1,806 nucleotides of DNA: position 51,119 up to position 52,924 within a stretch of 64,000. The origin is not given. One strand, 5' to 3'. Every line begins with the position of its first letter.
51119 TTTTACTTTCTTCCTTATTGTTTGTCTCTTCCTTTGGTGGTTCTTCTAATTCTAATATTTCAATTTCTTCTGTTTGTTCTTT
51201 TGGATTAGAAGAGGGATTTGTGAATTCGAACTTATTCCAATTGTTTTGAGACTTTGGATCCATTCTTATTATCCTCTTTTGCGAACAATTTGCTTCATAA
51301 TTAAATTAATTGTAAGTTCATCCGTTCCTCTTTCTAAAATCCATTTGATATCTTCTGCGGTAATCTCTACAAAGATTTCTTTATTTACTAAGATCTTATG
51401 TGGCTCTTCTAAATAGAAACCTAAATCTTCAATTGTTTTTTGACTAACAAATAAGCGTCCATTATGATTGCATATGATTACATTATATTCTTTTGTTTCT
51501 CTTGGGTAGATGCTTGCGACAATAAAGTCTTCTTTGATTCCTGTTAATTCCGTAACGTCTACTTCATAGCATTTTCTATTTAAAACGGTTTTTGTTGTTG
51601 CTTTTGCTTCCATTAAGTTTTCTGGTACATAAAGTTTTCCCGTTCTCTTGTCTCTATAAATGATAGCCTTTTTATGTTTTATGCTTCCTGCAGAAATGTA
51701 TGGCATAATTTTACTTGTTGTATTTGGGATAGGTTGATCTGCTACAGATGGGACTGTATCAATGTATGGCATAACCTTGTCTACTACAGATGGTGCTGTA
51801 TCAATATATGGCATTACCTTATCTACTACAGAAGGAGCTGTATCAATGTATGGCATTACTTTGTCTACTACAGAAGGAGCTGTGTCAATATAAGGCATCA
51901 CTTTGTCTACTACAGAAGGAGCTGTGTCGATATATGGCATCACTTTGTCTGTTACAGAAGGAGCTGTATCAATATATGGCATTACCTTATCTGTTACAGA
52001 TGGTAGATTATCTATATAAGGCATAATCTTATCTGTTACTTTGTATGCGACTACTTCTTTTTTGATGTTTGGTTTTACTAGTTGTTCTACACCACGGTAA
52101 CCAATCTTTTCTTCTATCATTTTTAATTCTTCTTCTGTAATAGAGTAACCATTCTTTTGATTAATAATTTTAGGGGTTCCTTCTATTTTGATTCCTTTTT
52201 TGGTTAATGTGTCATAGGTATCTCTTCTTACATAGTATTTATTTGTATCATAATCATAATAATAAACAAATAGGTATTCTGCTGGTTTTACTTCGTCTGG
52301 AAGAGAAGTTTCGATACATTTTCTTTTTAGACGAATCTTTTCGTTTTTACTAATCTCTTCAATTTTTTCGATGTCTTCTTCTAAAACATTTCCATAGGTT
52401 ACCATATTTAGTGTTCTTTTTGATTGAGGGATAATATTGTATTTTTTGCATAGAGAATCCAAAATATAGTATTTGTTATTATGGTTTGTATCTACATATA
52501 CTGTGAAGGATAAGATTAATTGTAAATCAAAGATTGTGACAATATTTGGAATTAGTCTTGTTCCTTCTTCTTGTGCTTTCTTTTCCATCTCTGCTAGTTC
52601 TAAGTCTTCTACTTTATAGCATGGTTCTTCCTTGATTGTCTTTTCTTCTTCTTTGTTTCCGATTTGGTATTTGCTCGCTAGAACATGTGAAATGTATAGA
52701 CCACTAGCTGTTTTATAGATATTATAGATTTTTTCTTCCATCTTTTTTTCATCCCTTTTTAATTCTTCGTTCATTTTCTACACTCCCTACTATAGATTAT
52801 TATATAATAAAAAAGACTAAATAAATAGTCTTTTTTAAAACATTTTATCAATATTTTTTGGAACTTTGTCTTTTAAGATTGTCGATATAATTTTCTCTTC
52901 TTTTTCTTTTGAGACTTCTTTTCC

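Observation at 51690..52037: A seven-fold in-frame 42-nt repeat encoding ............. is maintained by selection on the peptide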

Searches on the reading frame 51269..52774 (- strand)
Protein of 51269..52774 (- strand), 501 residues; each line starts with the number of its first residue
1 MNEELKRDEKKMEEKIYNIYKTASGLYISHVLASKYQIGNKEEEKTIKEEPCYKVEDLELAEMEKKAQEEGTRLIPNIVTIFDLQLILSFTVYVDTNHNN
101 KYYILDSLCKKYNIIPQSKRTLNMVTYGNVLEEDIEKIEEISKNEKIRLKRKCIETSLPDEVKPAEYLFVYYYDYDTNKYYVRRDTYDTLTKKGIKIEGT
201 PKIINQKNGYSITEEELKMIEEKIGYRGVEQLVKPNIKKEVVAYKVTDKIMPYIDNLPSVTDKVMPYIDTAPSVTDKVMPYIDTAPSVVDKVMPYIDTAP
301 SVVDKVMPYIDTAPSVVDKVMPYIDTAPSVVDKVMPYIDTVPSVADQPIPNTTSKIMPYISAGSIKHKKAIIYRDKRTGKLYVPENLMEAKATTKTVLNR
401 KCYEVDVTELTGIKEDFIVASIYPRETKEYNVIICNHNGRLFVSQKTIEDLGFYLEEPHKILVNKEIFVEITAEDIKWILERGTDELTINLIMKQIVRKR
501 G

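Call 4: search_protein_families(library=pfam, proteins=[window:51269-52774:-], max_evalue=1)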
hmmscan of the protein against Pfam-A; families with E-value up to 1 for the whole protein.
window:51269-52774:- (501 aa): 2 families
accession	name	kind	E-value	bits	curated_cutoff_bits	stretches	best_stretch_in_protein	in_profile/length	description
PF17383.7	kleA_kleC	-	1.9e-08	35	25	1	247-264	2-19/76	Uncharacterized KorC regulated protein A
PF16506.10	DiSB-ORF2_chro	-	0.014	15.9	30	1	65-193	62-169/238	Putative virion glycoprotein of insect viruses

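Call 5: search_protein_families(library=ncbifam, proteins=[window:51269-52774:-], max_evalue=1)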
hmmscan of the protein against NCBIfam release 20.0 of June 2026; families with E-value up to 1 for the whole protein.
window:51269-52774:- (501 aa): 1 family
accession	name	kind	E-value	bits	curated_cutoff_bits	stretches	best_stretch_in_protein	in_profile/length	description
NF004932.0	PRK06287.1-3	equivalog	0.15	12.4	191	0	311-378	32-97/105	cobalt transport protein CbiN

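Call 6: find_homologous_proteins(query=window:51269-52774:-)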
Query window:51269-52774:- (501 aa): 19 proteins with E <= 0.001 among 8000 candidates.
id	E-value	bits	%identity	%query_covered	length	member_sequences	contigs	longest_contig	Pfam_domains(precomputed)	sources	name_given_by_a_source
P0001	0.0e+0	1082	99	100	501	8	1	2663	PF17383.7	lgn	-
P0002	0.0e+0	1022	90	100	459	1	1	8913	PF17383.7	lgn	-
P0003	2.8e-135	470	48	98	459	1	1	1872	-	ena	-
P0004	1.0e-114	402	41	100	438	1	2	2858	-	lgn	-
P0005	6.8e-110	386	42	97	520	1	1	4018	-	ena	-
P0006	8.8e-109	383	41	100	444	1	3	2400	-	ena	-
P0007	1.2e-108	382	43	100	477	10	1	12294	-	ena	-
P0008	4.7e-107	377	42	97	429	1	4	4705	-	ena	-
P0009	2.6e-106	374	54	52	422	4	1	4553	-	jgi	-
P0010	4.9e-105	370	57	47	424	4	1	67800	-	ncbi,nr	ncbi:MAG: hypothetical protein J6X28_02890 [Bacilli bacterium]|nr:hypothetical protein [Bacilli bact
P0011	3.2e-104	367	42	100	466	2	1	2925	-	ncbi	-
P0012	1.9e-103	365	56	44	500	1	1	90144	-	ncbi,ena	-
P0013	1.8e-102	362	42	100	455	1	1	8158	-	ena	-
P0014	1.2e-99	352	54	44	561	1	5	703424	PF26798.1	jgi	-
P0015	2.1e-99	352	41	100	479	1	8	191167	-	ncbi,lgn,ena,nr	ncbi:MAG: hypothetical protein IKF71_05385 [Bacilli bacterium]|nr:hypothetical protein [Bacilli bact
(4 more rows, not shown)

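Call 11: find_encoding_contigs(protein=P0002, flank=10000, max_places=4)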
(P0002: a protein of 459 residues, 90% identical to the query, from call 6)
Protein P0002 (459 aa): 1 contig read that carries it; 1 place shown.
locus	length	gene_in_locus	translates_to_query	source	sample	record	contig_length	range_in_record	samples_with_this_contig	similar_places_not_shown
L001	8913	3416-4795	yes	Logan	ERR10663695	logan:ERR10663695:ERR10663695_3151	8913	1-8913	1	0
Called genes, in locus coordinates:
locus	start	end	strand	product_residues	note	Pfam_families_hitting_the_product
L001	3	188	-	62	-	?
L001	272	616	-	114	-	-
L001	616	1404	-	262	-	-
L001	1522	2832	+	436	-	PF00009:GTP_EFTU, PF00071:Ras (faint), PF01926:MMR_HSR1, PF02421:FeoB_N, PF01926:MMR_HSR1, PF02421:FeoB_N, PF00009:GTP_EFTU, PF14714:KH_dom-like, +5 more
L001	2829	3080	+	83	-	-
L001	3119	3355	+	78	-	PF14069:SpoVIF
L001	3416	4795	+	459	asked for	PF17383:kleA_kleC (faint)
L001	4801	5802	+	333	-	PF10947:DUF2628 (faint)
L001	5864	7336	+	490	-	PF09547:SpoIVA_ATPase, PF20438:SpoIVA_middle, PF20439:SpoIVA_C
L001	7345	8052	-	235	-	-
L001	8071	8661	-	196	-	PF01926:MMR_HSR1, PF03193:RsgA_GTPase (faint), PF10662:PduV-EutP (faint)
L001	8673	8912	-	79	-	?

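Call 12: find_encoding_contigs(protein=P0001, flank=10000, max_places=4)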
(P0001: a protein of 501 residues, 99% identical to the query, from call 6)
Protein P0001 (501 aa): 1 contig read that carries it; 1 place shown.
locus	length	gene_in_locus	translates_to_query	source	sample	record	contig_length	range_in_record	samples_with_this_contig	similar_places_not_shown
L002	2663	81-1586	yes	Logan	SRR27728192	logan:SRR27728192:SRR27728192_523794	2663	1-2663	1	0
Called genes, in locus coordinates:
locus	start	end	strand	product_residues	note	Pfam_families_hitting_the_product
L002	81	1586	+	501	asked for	PF17383:kleA_kleC (faint)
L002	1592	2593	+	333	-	PF10947:DUF2628 (faint)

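Call 16: find_related_loci(query=A2, collection=genome_contigs, flank=8000)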
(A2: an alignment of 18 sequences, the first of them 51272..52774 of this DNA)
Query A2 (501 aa) in genome_contigs; peptide patterns used: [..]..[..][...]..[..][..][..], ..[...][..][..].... (x = any residue, [..] = any of these).
156 stretches matched a pattern; 6 encode a relative of the query (tblastn E <= 1e-3); 5 distinct loci.
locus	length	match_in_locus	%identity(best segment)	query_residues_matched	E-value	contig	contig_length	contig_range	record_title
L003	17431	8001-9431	43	1-501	2e-113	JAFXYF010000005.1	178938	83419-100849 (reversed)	MAG: Bacilli bacterium isolate RGIG6854 Sheep_Rumen-4__c323003, whole genome shotgun sequence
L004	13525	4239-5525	34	1-501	2e-80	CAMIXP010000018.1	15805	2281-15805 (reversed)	MAG: uncultured Bacillales bacterium isolate SRR12081302_bin.69_metaWRAP_v1.3_MAG genome assembly, contig: ERZ12289775.6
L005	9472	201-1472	57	1-501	2e-78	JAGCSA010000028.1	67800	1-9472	MAG: Bacilli bacterium isolate RGIG10070 Yak_Rumen-1__c1072971, whole genome shotgun sequence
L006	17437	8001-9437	41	1-501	2e-110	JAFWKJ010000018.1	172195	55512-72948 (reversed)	MAG: Bacilli bacterium isolate RGIG5819 Sheep_Ileum.Co__c739399, whole genome shotgun sequence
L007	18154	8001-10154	47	13-501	9e-55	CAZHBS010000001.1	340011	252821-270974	MAG TPA_asm: uncultured Muribaculaceae bacterium isolate SRP287540_co1_193 genome assembly, contig: NODE_3_length_340011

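Call 25: predict_structure(alignment_id=A2)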
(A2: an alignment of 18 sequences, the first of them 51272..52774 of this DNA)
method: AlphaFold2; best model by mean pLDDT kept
length: 501 residues; sequences in the alignment: 18
mean_pLDDT: 63.1   pTM: 0.26
mean pLDDT of the five models: 63.1, 63.0, 62.8, 62.2, 60.7
residues with pLDDT >= 90: 12; 70-90: 252; 50-70: 84; < 50: 153
segments of 3 or more residues with pLDDT < 50: 1-11, 163-166, 235-368, 498-501
pLDDT, mean of each block of 10 residues (from residue 1): 39 71 81 83 79 85 82 77 69 86 89 85 83 89 80 81 55 76 80 72 75 77 62 46 34 34 33 34 34 34 33 33 30 27 31 28 39 75 74 65 75 68 61 78 81 71 75 80 68 62 34
secondary structure, 60 per line:
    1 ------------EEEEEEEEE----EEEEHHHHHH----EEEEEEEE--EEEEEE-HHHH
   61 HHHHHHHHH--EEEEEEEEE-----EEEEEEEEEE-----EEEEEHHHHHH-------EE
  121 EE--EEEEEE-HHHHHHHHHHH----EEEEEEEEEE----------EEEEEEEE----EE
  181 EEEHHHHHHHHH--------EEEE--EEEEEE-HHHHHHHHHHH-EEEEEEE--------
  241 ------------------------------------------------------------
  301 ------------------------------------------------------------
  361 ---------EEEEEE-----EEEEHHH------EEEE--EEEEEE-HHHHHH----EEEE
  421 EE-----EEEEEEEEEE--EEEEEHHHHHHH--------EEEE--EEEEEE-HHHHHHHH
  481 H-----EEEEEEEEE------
elements in order: E13-21 E26-29 H30-35 E40-47 E50-55 H57-69 E72-80 E86-95 E101-105 H106-111 E119-122 E125-130 H132-142 E147-156 E167-174 E179-183 H184-192 E201-204 E207-212 H214-224 E226-232 E370-375 E381-384 E394-397 E400-405 H407-412 E417-422 E428-437 E440-444 H445-451 E460-463 E466-471 H473-481 E487-495
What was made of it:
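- On RiPP or tandem-core peptide precursor: The array lies between two folded regions (call 25).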

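Call 29: fold_search(model_id=the predicted structure, library=pdb)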
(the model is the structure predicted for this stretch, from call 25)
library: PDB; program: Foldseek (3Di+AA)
matches with E <= 10: 491; with E <= 0.001: 0
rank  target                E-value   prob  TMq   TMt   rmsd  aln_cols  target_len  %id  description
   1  6zj3_Lz               1.4e-01  0.57  0.08  0.35   5.6        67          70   12  Cryo-EM structure of the highly atypical cytoplasmic ribosome of Euglena gracilis (released 2020-10-07)
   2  7zm7_Y                3.1e-01  0.08  0.07  0.18  15.8       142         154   12  CryoEM structure of mitochondrial complex I from Chaetomium thermophilum (inhibited by DDM) (released 2022-11-30)
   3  7pyv_C                3.3e-01  0.12  0.10  0.22  12.7       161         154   11  Crystal structure of human UBA6 in complex with the ubiquitin-like modifier FAT10 (released 2022-08-24)
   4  9pd3_A                4.2e-01  0.15  0.10  0.08  13.9       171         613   11  NER dual incision complex - DuIS (released 2026-02-18)
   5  1uyr_A                5.7e-01  0.23  0.08  0.06   9.5        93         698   18  Acetyl-CoA Carboxylase Carboxyltransferase Domain in complex with inhibitor Diclofop (released 2004-03-29)
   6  6g2i_G                6.0e-01  0.16  0.08  0.05  18.0       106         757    9  Filament of acetyl-CoA carboxylase and BRCT domains of BRCA1 (ACC-BRCT) at 5.9 A resolution (released 2018-06-13)
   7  8ibd_Q                6.0e-01  0.10  0.08  0.25  16.0       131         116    9  Respiratory complex CI:CIII2, type II, Wild type mouse under cold temperature (released 2024-09-18)
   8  5xy3_k                7.2e-01  0.21  0.07  0.35   5.7        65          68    6  Large subunit of Trichomonas vaginalis ribosome (released 2017-08-30)
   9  4asi_A                7.2e-01  0.18  0.08  0.06  17.9       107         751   10  Crystal structure of human ACACA C-terminal domain (released 2012-08-29)
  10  4j9j                  7.6e-01  0.21  0.08  0.16   5.7        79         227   13  Structure of designed HisF (released 2013-07-17)
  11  9bh5_Ck               7.6e-01  0.18  0.07  0.33   6.7        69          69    7  High-resolution C. elegans 80S ribosome structure - class 1 (released 2024-09-04)
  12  4asi_F                8.1e-01  0.18  0.08  0.06  17.8       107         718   10  Crystal structure of human ACACA C-terminal domain (released 2012-08-29)
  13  8om9_B                8.1e-01  0.12  0.10  0.06  21.4       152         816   10  MutSbeta bound to (CAG)2 DNA (open form) (released 2023-05-24)
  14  4khb_B                8.6e-01  0.12  0.08  0.19  15.6       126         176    8  Structure of the Spt16D Pob3N heterodimer (released 2013-05-29)
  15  4asi_B                9.1e-01  0.16  0.08  0.06  17.9       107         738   10  Crystal structure of human ACACA C-terminal domain (released 2012-08-29)
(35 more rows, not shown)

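Call 30: search_protein_families(library=pfam, alignment_id=A2, max_evalue=0.1)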
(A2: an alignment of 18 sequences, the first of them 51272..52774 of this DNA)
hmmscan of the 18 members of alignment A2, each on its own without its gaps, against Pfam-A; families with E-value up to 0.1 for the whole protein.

A. member 1, window:51272-52774:- (501 aa): 2 families
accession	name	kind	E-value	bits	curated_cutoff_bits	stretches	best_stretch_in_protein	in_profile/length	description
PF17383.7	kleA_kleC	-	1.9e-08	35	25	0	247-264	2-19/76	Uncharacterized KorC regulated protein A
PF16506.10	DiSB-ORF2_chro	-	0.014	15.9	30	1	65-193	62-169/238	Putative virion glycoprotein of insect viruses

B. families by the number of members that match (of 18 scanned): 9 families
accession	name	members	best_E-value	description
PF17383.7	kleA_kleC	2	1.9e-08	Uncharacterized KorC regulated protein A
PF16506.10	DiSB-ORF2_chro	2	0.012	Putative virion glycoprotein of insect viruses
PF17921.7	Integrase_H2C2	1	0.0026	Integrase zinc binding domain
PF02132.21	RecR_ZnF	1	0.0034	RecR, Cys4-zinc finger domain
PF19662.4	DUF6165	1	0.0089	Family of unknown function (DUF6165)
PF24427.1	Ig_GP210_16th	1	0.017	Nuclear pore complex protein GP210, Ig-like domain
PF17866.7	AAA_lid_6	1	0.022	AAA lid domain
PF18590.6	IMP2_N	1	0.044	Immune Mapped Protein 2 (IMP2) N-terminal domain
PF19429.4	EVA_Class_A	1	0.081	Evasins Class A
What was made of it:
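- Closest known: SpoVID. Different: There is no LysM domain or any other detectable shared domain (calls 4, 30).
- There is no LysM or other coat-protein domain (calls 4, 30).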

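Call 31: search_solved_structures(query=A2, max_evalue=10)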
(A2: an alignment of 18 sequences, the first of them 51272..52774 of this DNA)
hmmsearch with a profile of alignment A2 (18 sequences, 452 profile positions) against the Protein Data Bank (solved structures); distinct sequences matched with E-value up to 10: 13.
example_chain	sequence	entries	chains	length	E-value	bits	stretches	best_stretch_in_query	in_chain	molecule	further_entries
9snk_B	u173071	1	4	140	0.032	16.4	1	229-331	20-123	YjlC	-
9pxk_E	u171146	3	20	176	0.071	15.3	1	229-331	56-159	NDH-2 membrane coupling protein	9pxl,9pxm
8pws_A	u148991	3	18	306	2.2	10.4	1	143-166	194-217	Putative dye-decolorizing peroxidase (DyP), encapsulated subgroup | Dyp-type peroxidase family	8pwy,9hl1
9ho7_A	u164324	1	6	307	2.2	10.4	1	143-166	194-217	Dyp-type peroxidase family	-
7zmj_A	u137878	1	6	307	2.2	10.3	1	143-166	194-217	Putative dye-decolorizing peroxidase (DyP), encapsulated subgroup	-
9ewi_A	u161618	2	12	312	2.2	10.3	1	143-166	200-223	Putative dye-decolorizing peroxidase (DyP), encapsulated subgroup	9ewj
9fb7_A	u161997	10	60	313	2.2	10.3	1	143-166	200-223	Putative dye-decolorizing peroxidase (DyP), encapsulated subgroup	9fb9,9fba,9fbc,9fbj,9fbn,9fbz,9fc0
7qzg_A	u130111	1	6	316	2.2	10.3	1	143-166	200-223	Dyp-type peroxidase family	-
7qzf_A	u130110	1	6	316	2.3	10.3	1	143-166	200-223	Dyp-type peroxidase family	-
6yr4_A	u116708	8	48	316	2.3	10.3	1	143-166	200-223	Putative iron-dependent peroxidase | Dyp-type peroxidase family | Dye-decolorizing peroxidase (DyP), encapsulated subgroup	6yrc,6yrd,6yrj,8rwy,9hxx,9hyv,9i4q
7qze_A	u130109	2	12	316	2.3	10.3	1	143-166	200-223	Dyp-type peroxidase family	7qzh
9i4s_A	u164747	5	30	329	2.4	10.2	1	143-166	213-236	Dyp-type peroxidase family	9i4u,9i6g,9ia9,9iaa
4gu7_A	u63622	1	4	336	2.4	10.2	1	143-166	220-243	Putative uncharacterized protein SCO7193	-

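Call 42: search_protein_representatives(alignment_id=A2)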
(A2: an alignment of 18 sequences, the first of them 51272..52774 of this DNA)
Query: 18 sequences, 452 profile positions. Proteins with E-value up to 0.001 (for the whole library): 111; up to 1e-10: 83; up to 1e-30: 44. The best 111 are listed.
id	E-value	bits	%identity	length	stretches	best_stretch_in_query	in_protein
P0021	9.1e-195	664.3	-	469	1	1-452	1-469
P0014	1.2e-175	601.3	-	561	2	12-307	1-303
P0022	3.9e-159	546.8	-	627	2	12-326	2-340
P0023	6.9e-159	546.0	-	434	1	13-452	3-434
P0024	2.2e-143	494.9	-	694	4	1-313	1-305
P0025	1.3e-139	482.5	-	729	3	1-263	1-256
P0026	2.7e-138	478.1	-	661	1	1-451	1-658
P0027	4.8e-130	451.0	-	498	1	6-451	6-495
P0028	1.9e-126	439.1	-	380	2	1-245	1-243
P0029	2.5e-123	428.8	-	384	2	9-237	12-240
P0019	1.1e-122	426.7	-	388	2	309-452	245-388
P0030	6.9e-111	387.8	-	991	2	10-284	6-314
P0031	2.1e-110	386.2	-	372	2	18-246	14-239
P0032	9.6e-108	377.5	-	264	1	2-248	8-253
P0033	4.3e-105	368.7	-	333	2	84-268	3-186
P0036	1.8e-86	307.3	-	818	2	3-362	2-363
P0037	3.2e-86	306.5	-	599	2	15-312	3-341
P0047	4.9e-65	236.7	-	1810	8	11-149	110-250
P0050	5.1e-50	187.2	-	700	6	6-159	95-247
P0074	1.0e-19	87.3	-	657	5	9-156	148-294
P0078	1.5e-16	76.9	-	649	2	306-450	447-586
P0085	2.8e-14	69.4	-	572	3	1-160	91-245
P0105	3.7e-10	55.8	-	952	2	25-225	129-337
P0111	8.2e-08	48.1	-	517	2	12-148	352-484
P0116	2.8e-06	43.0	-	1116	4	11-150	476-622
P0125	4.3e-05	39.1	-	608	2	177-301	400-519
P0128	2.9e-04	36.3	-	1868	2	26-215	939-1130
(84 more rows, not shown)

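Call 47: list_cluster_members(proteins=[P0010, P0015, P0024, P0030, P0036, P0037, P0047, P0022, P0026, P0012])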
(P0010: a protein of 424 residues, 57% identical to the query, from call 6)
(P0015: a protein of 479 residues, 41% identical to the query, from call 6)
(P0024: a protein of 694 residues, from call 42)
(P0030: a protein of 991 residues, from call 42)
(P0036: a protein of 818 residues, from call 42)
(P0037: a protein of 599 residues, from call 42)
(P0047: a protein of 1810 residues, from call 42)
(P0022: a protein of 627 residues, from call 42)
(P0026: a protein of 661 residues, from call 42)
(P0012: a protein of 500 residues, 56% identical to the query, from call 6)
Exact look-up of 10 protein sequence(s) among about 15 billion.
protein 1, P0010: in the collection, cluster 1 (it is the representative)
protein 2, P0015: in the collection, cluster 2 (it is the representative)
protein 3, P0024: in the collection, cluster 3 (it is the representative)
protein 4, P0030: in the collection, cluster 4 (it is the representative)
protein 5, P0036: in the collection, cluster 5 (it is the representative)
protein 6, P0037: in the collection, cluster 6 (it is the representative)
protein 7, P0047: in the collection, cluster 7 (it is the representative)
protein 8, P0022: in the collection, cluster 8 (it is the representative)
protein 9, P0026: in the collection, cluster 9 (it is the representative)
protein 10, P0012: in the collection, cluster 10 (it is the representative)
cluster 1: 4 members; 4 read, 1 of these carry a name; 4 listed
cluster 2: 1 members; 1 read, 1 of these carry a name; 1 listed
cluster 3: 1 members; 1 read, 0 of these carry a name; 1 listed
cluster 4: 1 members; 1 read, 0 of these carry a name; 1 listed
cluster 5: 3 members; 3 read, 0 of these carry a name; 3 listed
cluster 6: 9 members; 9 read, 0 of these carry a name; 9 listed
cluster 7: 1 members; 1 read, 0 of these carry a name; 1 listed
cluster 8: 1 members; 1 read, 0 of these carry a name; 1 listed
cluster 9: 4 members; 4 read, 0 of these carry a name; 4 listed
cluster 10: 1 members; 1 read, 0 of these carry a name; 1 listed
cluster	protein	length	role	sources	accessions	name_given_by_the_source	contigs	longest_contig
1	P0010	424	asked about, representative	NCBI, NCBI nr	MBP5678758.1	MAG: hypothetical protein J6X28_02890 [Bacilli bacterium] | hypothetical protein [Bacilli bacterium]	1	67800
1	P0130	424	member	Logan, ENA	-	-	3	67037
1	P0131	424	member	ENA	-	-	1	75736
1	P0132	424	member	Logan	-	-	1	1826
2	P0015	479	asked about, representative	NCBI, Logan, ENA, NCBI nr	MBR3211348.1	MAG: hypothetical protein IKF71_05385 [Bacilli bacterium] | hypothetical protein [Bacilli bacterium]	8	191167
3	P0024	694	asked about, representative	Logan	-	-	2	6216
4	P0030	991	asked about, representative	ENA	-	-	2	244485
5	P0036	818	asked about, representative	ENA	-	-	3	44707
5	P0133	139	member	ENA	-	-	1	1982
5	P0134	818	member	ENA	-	-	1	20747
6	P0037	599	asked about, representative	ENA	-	-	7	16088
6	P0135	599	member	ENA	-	-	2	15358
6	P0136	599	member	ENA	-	-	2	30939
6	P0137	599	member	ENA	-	-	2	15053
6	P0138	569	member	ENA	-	-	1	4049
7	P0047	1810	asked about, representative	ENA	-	-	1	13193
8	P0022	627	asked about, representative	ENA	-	-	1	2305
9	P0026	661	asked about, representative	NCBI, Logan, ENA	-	-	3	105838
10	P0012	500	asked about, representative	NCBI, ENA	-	-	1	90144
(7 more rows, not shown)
